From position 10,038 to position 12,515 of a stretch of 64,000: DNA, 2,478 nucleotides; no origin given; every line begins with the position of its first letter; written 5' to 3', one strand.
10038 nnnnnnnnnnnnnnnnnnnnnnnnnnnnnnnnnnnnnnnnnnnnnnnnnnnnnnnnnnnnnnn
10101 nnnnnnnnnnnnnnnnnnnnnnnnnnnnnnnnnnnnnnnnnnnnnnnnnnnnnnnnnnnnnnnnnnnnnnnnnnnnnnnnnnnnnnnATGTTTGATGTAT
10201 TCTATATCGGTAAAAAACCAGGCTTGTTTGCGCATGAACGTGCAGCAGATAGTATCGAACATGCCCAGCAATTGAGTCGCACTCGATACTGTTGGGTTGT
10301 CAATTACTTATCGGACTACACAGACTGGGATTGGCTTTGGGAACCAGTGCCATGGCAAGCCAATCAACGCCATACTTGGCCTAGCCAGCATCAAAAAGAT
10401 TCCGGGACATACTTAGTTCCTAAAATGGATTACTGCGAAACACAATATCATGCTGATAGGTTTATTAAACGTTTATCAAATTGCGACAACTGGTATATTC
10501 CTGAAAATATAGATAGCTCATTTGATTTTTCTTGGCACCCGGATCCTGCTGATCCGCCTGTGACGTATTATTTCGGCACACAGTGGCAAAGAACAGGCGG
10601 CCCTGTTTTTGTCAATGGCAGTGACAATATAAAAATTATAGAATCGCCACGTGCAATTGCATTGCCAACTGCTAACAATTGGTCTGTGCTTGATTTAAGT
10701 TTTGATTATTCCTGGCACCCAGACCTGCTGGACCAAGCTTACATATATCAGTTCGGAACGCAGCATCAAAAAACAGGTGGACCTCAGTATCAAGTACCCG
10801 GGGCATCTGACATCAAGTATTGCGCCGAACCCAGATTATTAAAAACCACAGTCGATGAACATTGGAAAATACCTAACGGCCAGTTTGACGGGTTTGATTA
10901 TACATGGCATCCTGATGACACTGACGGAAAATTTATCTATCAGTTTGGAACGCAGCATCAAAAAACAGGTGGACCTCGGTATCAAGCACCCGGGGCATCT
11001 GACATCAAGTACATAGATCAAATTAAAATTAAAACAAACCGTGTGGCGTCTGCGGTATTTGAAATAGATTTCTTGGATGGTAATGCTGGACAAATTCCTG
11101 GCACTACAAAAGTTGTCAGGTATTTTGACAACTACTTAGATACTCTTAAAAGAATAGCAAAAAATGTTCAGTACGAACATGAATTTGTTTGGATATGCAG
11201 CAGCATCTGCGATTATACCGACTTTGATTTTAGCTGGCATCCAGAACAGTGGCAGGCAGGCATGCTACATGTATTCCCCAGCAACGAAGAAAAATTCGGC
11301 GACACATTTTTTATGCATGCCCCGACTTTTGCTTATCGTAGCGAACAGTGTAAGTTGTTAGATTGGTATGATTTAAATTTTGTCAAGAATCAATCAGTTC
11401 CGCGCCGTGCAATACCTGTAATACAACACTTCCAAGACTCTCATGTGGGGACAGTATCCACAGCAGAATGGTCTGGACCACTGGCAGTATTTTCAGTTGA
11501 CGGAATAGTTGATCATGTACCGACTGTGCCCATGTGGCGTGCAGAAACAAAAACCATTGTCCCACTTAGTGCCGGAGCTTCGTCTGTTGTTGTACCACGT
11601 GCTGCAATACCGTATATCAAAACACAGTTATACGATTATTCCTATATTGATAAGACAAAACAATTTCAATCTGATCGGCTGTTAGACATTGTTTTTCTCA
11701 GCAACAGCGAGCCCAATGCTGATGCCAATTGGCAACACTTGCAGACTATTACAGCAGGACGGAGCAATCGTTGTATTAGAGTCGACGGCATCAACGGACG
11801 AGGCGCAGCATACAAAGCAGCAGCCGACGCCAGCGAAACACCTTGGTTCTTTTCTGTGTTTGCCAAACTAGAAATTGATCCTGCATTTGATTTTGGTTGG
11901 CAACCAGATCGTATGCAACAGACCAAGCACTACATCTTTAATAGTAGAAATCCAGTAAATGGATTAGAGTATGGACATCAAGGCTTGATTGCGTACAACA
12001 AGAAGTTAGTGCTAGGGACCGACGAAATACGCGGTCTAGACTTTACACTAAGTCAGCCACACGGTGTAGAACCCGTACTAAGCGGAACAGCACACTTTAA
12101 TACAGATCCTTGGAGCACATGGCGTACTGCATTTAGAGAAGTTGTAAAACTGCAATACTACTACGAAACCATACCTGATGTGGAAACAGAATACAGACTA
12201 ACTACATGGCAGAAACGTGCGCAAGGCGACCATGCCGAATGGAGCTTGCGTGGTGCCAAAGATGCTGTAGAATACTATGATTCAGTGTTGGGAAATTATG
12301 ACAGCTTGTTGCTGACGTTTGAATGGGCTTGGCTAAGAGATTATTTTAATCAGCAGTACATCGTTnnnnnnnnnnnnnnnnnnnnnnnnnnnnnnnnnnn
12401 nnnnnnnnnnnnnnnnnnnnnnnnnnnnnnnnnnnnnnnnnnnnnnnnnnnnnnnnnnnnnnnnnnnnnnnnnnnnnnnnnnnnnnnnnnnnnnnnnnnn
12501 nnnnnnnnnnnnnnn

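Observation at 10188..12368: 726-aa protein built from repeated ~55-aa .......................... modules with a very recent internal DNA duplication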

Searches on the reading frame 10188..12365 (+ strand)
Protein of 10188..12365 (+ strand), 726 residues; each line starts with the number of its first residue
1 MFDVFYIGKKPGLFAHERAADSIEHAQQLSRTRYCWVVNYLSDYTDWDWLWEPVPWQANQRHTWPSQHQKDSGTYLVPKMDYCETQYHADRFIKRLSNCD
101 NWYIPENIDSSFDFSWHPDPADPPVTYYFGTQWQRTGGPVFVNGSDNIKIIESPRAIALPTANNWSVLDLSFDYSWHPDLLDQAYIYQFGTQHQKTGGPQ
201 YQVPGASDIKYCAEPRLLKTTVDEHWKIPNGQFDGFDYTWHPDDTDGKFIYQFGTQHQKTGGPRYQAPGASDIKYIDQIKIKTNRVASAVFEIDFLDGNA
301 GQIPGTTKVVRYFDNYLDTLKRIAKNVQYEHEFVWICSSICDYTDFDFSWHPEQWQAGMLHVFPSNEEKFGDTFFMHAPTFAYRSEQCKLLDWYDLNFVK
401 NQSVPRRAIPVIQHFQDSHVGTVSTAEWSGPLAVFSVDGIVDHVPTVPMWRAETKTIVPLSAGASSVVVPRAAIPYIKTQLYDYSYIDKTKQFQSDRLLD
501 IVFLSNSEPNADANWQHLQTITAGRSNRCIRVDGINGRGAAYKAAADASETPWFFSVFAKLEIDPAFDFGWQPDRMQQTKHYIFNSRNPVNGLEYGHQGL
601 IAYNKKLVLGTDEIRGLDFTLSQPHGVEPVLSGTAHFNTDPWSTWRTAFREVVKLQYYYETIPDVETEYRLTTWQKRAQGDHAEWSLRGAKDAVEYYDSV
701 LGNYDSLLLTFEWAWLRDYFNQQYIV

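Call 3: search_protein_families(library=pfam, proteins=[window:10188-12365:+], max_evalue=1)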
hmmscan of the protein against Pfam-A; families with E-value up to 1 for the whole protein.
window:10188-12365:+ (726 aa): 0 families

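Call 6: search_dna_similar(query=window:10188-12365:+, collection=phages, mode=protein, max_rows=40)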
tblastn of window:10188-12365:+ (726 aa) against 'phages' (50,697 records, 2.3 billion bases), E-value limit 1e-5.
Records with a match: 1; places in all: 1; records where one place covers at least 80% of the query: 0.
Best place of each record, by identity: <60% 1.
By first word of the organism name: Ralstonia 1.
By host as written in the record: Ralstonia solanacearum 1.
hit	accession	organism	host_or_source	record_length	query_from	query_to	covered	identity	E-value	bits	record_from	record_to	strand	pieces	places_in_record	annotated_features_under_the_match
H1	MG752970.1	Ralstonia phage RsoM2USA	Ralstonia solanacearum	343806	498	724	31%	32.1%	1e-17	94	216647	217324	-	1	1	hypothetical protein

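Call 7: search_protein_families(library=phrogs, proteins=[window:10188-12365:+], max_evalue=0.01)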
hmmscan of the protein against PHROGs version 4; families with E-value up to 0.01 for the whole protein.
window:10188-12365:+ (726 aa): 0 families

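Call 11: find_homologous_proteins(query=window:10188-12365:+)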
Query window:10188-12365:+ (726 aa): 3804 proteins with E <= 0.001 among 8000 candidates; the best 120 are listed.
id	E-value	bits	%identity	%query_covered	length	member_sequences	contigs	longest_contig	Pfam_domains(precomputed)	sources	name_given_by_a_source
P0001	0.0e+0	1626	56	94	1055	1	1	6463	PF02019.25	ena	-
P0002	0.0e+0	1599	90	100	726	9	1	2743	-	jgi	-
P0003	0.0e+0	1479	84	100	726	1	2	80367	-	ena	-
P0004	0.0e+0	1393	78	100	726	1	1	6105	-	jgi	-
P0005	0.0e+0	1392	78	100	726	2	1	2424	-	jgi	jgi:hypothetical protein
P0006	0.0e+0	1350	77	98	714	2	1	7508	-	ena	-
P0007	0.0e+0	1324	55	93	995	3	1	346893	-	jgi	jgi:hypothetical protein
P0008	0.0e+0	1322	41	94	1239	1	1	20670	-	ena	-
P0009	0.0e+0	1308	62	100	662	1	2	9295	-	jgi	jgi:hypothetical protein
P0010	0.0e+0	1275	56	94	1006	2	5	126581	-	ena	-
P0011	0.0e+0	1274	54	94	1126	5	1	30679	-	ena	-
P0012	0.0e+0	1265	56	94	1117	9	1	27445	-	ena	-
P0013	0.0e+0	1262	71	96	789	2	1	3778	-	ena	-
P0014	0.0e+0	1262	54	95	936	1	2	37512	-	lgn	-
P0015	0.0e+0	1252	55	93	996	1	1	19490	-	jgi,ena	jgi:hypothetical protein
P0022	0.0e+0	1214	73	100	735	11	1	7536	-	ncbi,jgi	jgi:hypothetical protein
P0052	0.0e+0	1104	54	84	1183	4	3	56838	PF09271.17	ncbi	-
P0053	0.0e+0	1103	58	93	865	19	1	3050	-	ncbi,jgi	jgi:hypothetical protein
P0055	0.0e+0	1101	48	94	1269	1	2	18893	-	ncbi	-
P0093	0.0e+0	1058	52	84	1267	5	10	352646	PF09271.17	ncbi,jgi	jgi:hypothetical protein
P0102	0.0e+0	1049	53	87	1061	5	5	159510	-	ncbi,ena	-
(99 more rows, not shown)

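Call 12: search_protein_families(library=ncbifam, proteins=[window:10188-12365:+], max_evalue=1)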
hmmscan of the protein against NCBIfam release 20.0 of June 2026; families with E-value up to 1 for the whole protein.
window:10188-12365:+ (726 aa): 0 families

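Call 13: search_solved_structures(query=window:10188-12365:+, max_evalue=10)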
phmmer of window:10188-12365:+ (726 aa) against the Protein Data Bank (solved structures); distinct sequences matched with E-value up to 10: 1.
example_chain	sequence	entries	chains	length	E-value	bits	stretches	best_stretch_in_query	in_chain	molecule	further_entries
3e96_A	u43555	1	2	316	0.78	10.8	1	310-366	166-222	Dihydrodipicolinate synthase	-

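Call 14: get_annotated_region(hit=H1, flank=8000)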
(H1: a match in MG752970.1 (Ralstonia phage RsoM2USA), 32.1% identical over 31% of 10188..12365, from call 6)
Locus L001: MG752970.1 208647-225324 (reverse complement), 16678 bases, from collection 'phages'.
description: Ralstonia phage RsoM2USA, complete genome.
organism: Ralstonia phage RsoM2USA (NCBI taxid 2070027)
taxonomy: Viruses; Duplodnaviria; Heunggongvirae; Uroviricota; Caudoviricetes
host: Ralstonia solanacearum; source: soil; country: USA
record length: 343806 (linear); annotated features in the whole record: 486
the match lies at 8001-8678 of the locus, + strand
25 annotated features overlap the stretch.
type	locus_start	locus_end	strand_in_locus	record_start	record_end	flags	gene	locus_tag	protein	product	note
CDS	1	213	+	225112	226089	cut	-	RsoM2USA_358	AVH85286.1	hypothetical protein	-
CDS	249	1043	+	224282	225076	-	-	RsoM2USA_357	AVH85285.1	hypothetical protein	-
CDS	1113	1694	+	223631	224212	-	-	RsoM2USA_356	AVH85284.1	hypothetical protein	-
CDS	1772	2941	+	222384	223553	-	-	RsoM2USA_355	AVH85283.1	hypothetical protein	-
CDS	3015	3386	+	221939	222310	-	-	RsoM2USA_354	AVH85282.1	hypothetical protein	-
CDS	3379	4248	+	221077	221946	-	-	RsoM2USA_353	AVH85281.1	hypothetical protein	-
CDS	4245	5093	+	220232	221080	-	-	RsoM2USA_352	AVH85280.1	hypothetical protein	-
CDS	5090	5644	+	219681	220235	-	-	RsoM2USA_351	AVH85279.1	hypothetical protein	-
CDS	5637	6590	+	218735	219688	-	-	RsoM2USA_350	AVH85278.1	hypothetical protein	-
CDS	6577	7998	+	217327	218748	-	-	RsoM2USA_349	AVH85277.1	hypothetical protein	-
CDS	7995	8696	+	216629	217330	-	-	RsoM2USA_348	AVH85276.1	hypothetical protein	-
CDS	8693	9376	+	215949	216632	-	-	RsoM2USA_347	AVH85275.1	hypothetical protein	-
CDS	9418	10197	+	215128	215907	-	-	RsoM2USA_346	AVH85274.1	hypothetical protein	-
CDS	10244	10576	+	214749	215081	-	-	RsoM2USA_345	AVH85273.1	hypothetical protein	-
CDS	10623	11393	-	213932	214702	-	-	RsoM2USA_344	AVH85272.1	hypothetical protein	-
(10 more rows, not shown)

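Call 26: find_encoding_contigs(protein=window:10188-12365:+, flank=10000, max_places=4)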
Protein window:10188-12365:+ (726 aa): 14 contigs read that carry it; 4 places shown.
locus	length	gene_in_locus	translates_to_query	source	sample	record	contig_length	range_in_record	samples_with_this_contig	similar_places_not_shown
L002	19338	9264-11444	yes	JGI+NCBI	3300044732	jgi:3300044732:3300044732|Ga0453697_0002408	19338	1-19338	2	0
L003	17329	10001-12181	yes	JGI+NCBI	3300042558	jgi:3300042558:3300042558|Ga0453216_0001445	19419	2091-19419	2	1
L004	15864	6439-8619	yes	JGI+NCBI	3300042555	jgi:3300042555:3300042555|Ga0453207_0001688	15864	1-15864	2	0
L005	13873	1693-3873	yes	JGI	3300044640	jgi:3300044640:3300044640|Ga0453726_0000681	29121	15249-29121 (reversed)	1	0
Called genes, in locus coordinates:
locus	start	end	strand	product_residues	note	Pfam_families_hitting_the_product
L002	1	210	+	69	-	?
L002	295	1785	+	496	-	PF02543:Carbam_trans_N, PF16861:Carbam_trans_C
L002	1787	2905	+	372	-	-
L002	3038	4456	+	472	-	PF04055:Radical_SAM (weak)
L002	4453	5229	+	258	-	-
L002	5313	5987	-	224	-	PF19547:DUF6071 (weak)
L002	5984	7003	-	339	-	-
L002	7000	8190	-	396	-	-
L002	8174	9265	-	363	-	-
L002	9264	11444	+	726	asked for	-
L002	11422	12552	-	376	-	PF01041:DegT_DnrJ_EryC1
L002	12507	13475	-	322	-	PF01073:3Beta_HSD, PF01370:Epimerase, PF02719:Polysacc_synt_2, PF04321:RmlD_sub_bind, PF16363:GDP_Man_Dehyd, PF07993:NAD_binding_4 (weak)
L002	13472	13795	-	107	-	-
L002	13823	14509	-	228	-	PF02511:Thy1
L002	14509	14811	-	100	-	-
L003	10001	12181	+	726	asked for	-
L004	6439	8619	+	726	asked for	-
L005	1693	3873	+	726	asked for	-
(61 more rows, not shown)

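Call 27: predict_structure(alignment_id=A1)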
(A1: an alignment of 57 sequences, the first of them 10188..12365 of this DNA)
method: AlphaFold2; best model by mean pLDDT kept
length: 726 residues; sequences in the alignment: 57
mean_pLDDT: 88.7   pTM: 0.58
mean pLDDT of the five models: 88.7, 87.9, 87.8, 87.3, 86.5
residues with pLDDT >= 90: 438; 70-90: 256; 50-70: 25; < 50: 7
segments of 3 or more residues with pLDDT < 50: 278-284
pLDDT, mean of each block of 10 residues (from residue 1): 92 91 93 94 91 93 94 93 91 91 90 90 90 91 88 90 83 88 89 86 90 85 79 68 83 65 82 65 57 92 89 90 88 91 88 74 90 90 85 86 91 94 93 89 89 92 95 93 95 92 91 95 94 85 94 94 95 95 95 87 95 79 90 93 93 93 91 95 96 96 89 88 83
secondary structure, 60 per line:
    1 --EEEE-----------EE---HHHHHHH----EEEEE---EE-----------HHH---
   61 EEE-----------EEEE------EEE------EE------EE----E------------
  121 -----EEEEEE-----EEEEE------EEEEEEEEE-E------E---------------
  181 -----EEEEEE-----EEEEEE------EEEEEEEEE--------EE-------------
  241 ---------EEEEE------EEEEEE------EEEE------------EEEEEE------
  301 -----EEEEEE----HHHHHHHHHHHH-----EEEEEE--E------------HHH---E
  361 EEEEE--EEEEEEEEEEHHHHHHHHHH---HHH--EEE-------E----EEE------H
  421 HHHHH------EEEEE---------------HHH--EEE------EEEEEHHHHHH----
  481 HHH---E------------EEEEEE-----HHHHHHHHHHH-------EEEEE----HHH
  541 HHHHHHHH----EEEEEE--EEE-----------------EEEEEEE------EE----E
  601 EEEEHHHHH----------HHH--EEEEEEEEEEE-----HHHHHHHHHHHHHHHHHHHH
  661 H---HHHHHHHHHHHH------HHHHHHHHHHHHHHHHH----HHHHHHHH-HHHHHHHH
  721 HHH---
elements in order (helices of 4 or more, strands of 3 or more residues): E3-6 H23-29 E34-38 E61-63 E75-78 E85-87 E126-131 E137-141 E148-156 E186-191 E197-202 E209-217 E250-254 E261-266 E273-276 E289-294 E306-311 H316-327 E333-338 E360-365 E368-377 H378-387 E396-398 E411-413 H420-425 E432-436 E457-459 E466-470 H471-476 E500-505 H511-521 E529-533 H538-548 E553-558 E561-563 E581-587 E600-604 H605-609 E625-635 H641-661 H665-676 H683-699 H704-711 H713-723

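Call 29: fold_search(model_id=the predicted structure, library=pdb)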
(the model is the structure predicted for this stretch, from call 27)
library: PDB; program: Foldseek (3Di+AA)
matches with E <= 10: 1373; with E <= 0.001: 17
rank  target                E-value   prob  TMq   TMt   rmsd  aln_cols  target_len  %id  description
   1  2z86_B                1.2e-04  0.97  0.15  0.17  19.2       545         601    8  Crystal structure of chondroitin polymerase from Escherichia coli strain K4 (K4CP) complexed with UDP-GlcUA and UDP (released 2008-09-16)
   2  9nyf_A                2.8e-04  0.98  0.13  0.26  18.0       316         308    9  Cryo-EM structure of the glycosyltransferase GtrB (tetramer volume) (released 2025-12-17)
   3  9bhc_A                3.2e-04  0.98  0.13  0.27  18.5       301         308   11  Salmonella undecaprenyl-phosphate 4-deoxy-4-formamido-L-arabinose transferase (ArnC) (released 2025-02-12)
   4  6te3_A                3.5e-04  0.82  0.13  0.13  17.4       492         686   11  Crystal Structure of full-length Human Lysyl Hydroxylase LH3 - Cocrystal with Fe2+, Mn2+, UDP (released 2021-05-19)
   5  9b77_A                4.2e-04  0.99  0.14  0.30  18.8       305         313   10  Cryo-EM Structure of the Glycosyltransferase ArnC from Salmonella enterica in the Apo State Determined on Krios micros (released 2025-02-05)
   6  5ekp_D                4.7e-04  0.99  0.15  0.31  15.9       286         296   14  Structure of the polyisoprenyl-phosphate glycosyltransferase GtrB (WT) (released 2016-01-06)
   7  2z87_B                4.7e-04  0.90  0.14  0.16  19.5       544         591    8  Crystal structure of chondroitin polymerase from Escherichia coli strain K4 (K4CP) complexed with UDP-GalNAc and UDP (released 2008-09-16)
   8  2z87_A                5.9e-04  0.82  0.14  0.17  20.1       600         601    8  Crystal structure of chondroitin polymerase from Escherichia coli strain K4 (K4CP) complexed with UDP-GalNAc and UDP (released 2008-09-16)
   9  6yv7_A                6.6e-04  1.00  0.17  0.33  10.2       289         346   12  Mannosyltransferase PcManGT from Pyrobaculum calidifontis (released 2020-07-22)
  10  5ekp_C                6.6e-04  0.98  0.14  0.27  16.8       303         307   12  Structure of the polyisoprenyl-phosphate glycosyltransferase GtrB (WT) (released 2016-01-06)
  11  9nyc_A                6.6e-04  0.98  0.14  0.27  18.7       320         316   10  Cryo-EM structure of the glycosyltransferase GtrB in the substrate-bound state (released 2025-12-17)
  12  8vxh_A                7.0e-04  0.99  0.14  0.30  19.5       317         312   10  Cryo-EM Structure of the Glycosyltransferase ArnC from Salmonella enterica in the Apo State Determined on Talos Arctic (released 2025-02-05)
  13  8bz8_B                7.0e-04  0.99  0.16  0.18   8.7       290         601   11  Crystal structure of the L. monocytogenes RmlT D198A variant in complex with TDP-rhamnose (released 2023-12-27)
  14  5eke_D                7.0e-04  0.98  0.14  0.27  16.3       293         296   13  Structure of the polyisoprenyl-phosphate glycosyltransferase GtrB (F215A mutant) (released 2016-01-06)
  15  2z86_A                7.0e-04  0.90  0.15  0.18  20.4       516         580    7  Crystal structure of chondroitin polymerase from Escherichia coli strain K4 (K4CP) complexed with UDP-GlcUA and UDP (released 2008-09-16)
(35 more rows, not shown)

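Call 33: find_homologous_proteins(query=L001:7995-8693:+)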
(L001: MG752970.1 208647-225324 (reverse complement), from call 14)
Query L001:7995-8693:+ (233 aa): 389 proteins with E <= 0.001 among 522 candidates; the best 120 are listed.
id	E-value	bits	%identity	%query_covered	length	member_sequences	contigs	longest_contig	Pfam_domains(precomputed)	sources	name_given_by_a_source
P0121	7.0e-153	525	95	100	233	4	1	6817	-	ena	-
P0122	3.8e-130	450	83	99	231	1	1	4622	-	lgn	-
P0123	2.8e-69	251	53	97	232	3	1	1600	-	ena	-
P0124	3.8e-69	251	50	97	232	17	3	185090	-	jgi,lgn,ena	-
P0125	5.3e-68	247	52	97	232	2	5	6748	-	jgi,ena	jgi:hypothetical protein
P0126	1.3e-67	246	50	97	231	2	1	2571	-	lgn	-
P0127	1.9e-67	245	52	97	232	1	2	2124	-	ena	-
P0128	6.5e-67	243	48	94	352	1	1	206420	-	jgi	jgi:hypothetical protein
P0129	9.9e-67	243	48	96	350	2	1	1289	-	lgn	-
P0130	1.8e-66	242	51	95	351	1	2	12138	-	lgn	-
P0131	2.3e-66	242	47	95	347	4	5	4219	-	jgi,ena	jgi:hypothetical protein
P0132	1.0e-65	240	49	97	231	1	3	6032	-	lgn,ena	-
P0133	5.2e-65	237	50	95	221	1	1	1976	-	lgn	-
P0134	1.1e-64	236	50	95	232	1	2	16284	-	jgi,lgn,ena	-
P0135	1.8e-64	235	51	97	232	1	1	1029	-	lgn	-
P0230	4.9e-55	205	46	97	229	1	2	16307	-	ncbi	-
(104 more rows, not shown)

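Call 38: list_cluster_members(proteins=[P0093, P0052, P0022, P0053, P0055, P0102, P0230])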
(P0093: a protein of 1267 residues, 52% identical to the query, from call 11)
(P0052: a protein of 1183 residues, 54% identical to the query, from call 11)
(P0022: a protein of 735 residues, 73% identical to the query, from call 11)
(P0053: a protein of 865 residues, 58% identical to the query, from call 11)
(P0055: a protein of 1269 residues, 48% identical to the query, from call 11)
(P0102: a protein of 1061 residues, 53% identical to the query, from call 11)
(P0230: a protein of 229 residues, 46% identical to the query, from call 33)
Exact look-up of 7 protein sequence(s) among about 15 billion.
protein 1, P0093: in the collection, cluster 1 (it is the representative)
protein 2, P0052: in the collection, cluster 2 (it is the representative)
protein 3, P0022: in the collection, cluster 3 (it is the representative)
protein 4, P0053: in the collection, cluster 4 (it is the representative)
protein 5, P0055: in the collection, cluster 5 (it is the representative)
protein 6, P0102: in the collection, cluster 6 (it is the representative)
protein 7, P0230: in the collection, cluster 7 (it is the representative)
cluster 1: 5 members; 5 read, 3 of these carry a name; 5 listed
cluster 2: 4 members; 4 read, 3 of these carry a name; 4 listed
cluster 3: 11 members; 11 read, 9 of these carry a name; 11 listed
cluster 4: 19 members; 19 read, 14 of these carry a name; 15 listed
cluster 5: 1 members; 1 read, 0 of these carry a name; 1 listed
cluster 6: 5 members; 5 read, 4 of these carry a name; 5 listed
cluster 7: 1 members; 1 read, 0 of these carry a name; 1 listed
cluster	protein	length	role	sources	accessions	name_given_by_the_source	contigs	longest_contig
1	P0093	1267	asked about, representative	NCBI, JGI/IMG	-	hypothetical protein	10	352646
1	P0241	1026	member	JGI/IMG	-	hypothetical protein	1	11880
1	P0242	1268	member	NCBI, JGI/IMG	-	hypothetical protein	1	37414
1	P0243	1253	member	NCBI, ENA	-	-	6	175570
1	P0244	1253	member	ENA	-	-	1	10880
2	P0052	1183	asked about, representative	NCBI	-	-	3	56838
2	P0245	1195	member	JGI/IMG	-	hypothetical protein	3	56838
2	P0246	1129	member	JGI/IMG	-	hypothetical protein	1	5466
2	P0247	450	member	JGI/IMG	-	hypothetical protein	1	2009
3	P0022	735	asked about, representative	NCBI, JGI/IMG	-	hypothetical protein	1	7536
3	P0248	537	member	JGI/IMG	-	hypothetical protein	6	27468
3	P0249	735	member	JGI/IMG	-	hypothetical protein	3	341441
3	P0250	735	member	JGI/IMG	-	hypothetical protein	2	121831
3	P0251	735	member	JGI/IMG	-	hypothetical protein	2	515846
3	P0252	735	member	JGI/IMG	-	hypothetical protein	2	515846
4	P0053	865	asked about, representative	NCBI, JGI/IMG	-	hypothetical protein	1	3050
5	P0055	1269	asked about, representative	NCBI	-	-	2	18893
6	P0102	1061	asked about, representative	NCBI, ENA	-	-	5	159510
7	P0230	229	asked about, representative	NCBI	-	-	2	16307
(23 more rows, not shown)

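Call 43: find_encoding_contigs(protein=P0007, flank=10000, max_places=2)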
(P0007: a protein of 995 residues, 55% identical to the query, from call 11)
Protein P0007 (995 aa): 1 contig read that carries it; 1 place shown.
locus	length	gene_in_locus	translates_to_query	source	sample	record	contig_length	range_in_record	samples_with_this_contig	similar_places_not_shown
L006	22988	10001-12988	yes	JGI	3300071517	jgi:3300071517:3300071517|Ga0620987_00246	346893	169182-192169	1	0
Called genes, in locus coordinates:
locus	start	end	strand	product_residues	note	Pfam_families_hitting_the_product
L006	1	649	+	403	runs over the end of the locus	PF04055:Radical_SAM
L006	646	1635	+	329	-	-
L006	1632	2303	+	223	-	-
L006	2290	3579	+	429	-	PF04055:Radical_SAM (weak)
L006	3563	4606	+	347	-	-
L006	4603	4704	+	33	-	-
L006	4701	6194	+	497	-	PF02543:Carbam_trans_N, PF16861:Carbam_trans_C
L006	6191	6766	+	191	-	-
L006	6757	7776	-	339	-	-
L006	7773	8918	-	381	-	-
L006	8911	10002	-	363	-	-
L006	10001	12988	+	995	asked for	-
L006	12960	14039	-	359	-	PF01041:DegT_DnrJ_EryC1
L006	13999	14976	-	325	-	PF01073:3Beta_HSD, PF01370:Epimerase, PF02719:Polysacc_synt_2, PF04321:RmlD_sub_bind, PF08659:KR (weak), PF13460:NAD_binding_10 (faint), PF16363:GDP_Man_Dehyd, PF07993:NAD_binding_4 (weak)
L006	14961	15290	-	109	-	-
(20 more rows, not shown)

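Call 59: find_encoding_contigs(protein=P0003, flank=3000, max_places=1)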
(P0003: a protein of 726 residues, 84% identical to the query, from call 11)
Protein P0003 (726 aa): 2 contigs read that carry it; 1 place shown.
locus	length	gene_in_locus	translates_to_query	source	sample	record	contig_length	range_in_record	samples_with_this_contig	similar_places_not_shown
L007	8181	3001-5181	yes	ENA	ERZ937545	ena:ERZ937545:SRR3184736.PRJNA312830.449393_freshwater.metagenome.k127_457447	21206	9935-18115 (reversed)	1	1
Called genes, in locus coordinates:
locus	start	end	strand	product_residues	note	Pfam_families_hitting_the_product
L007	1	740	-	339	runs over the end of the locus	-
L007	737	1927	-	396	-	-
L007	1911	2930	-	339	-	-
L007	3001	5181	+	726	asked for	-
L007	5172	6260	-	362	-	PF01041:DegT_DnrJ_EryC1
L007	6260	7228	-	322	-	PF01073:3Beta_HSD, PF01370:Epimerase, PF02719:Polysacc_synt_2, PF04321:RmlD_sub_bind, PF07993:NAD_binding_4 (weak), PF16363:GDP_Man_Dehyd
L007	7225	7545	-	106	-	-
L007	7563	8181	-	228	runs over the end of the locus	PF02511:Thy1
